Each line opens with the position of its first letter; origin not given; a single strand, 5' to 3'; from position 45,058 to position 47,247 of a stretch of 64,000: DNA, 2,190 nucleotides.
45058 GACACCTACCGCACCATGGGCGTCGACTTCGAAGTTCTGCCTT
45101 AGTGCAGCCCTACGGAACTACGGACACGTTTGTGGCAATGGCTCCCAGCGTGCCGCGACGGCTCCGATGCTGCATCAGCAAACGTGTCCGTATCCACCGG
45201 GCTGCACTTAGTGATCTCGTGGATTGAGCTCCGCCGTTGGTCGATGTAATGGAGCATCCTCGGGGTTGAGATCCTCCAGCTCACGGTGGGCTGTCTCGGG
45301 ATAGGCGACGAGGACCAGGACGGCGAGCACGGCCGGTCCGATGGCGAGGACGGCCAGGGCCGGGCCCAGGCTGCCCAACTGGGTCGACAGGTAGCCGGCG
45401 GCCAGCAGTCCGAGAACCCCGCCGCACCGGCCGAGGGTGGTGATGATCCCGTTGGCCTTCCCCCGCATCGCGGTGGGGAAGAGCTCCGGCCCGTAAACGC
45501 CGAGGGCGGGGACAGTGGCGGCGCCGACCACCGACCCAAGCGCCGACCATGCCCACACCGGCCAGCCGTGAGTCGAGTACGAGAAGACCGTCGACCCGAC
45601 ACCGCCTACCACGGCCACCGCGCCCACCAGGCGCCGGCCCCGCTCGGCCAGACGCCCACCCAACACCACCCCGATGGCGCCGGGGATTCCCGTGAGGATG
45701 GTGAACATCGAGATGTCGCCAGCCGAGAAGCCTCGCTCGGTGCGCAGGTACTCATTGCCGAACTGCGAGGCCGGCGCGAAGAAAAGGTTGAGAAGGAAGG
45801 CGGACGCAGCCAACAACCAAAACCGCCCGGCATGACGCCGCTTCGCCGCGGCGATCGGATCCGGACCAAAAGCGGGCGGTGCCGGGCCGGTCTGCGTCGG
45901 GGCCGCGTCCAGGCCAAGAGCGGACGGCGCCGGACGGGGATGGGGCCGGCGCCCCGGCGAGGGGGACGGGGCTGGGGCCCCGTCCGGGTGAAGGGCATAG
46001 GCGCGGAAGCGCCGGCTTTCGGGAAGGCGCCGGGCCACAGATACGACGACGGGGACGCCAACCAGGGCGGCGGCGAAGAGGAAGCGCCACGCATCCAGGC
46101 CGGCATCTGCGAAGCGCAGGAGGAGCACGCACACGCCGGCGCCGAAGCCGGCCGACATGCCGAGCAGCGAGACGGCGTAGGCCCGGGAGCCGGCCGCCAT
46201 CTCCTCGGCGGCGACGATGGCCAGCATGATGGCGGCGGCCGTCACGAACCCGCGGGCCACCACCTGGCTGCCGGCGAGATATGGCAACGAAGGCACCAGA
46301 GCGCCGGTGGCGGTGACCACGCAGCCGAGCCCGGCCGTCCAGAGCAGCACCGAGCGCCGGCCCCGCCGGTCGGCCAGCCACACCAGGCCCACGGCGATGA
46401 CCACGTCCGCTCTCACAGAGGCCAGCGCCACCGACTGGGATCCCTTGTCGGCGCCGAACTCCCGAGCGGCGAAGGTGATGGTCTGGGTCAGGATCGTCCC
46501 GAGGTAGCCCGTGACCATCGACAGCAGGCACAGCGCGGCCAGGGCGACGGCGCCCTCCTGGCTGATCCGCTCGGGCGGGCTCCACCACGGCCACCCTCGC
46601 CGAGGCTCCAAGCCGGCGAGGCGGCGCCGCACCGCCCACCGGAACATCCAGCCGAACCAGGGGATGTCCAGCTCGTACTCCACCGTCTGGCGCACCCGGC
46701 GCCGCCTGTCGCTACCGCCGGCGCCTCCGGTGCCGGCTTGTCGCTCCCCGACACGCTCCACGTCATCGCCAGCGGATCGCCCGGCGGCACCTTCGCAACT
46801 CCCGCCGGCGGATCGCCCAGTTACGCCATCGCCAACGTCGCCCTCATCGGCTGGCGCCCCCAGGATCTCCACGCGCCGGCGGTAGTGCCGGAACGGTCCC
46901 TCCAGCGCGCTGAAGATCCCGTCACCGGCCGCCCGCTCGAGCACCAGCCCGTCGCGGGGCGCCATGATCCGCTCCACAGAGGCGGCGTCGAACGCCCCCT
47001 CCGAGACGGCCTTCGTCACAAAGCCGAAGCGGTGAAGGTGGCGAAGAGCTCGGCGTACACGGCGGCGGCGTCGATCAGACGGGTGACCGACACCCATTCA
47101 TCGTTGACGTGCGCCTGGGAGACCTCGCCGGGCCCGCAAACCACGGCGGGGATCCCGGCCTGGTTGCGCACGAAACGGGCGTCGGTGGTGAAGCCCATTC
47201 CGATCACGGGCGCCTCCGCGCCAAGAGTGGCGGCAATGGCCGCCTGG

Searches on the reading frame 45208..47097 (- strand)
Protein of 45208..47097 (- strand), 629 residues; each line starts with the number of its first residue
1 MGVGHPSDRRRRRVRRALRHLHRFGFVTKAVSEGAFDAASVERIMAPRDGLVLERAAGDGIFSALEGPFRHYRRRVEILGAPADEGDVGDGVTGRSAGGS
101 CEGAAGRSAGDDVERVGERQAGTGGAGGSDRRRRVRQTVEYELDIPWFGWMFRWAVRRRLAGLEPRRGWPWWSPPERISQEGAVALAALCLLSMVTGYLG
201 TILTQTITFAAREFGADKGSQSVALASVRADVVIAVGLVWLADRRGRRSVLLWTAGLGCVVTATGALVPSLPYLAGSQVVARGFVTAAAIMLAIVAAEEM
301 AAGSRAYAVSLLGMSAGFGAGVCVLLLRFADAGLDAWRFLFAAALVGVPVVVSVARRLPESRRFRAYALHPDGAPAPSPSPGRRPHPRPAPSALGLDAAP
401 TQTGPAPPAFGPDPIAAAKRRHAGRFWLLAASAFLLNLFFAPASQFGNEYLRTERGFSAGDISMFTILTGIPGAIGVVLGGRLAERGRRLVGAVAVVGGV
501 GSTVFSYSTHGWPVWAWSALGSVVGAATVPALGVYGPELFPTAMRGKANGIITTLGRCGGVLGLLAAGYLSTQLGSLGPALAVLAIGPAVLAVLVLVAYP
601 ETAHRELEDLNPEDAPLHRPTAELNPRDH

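Call 71: search_protein_families(library=pfam, proteins=[window:45208-47097:-], max_evalue=0.001)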
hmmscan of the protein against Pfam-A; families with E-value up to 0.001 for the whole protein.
window:45208-47097:- (629 aa): 1 family
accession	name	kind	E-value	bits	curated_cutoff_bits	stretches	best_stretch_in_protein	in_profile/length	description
PF07690.21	MFS_1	-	6.2e-23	81.7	33.4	2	446-609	19-182/347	Major Facilitator Superfamily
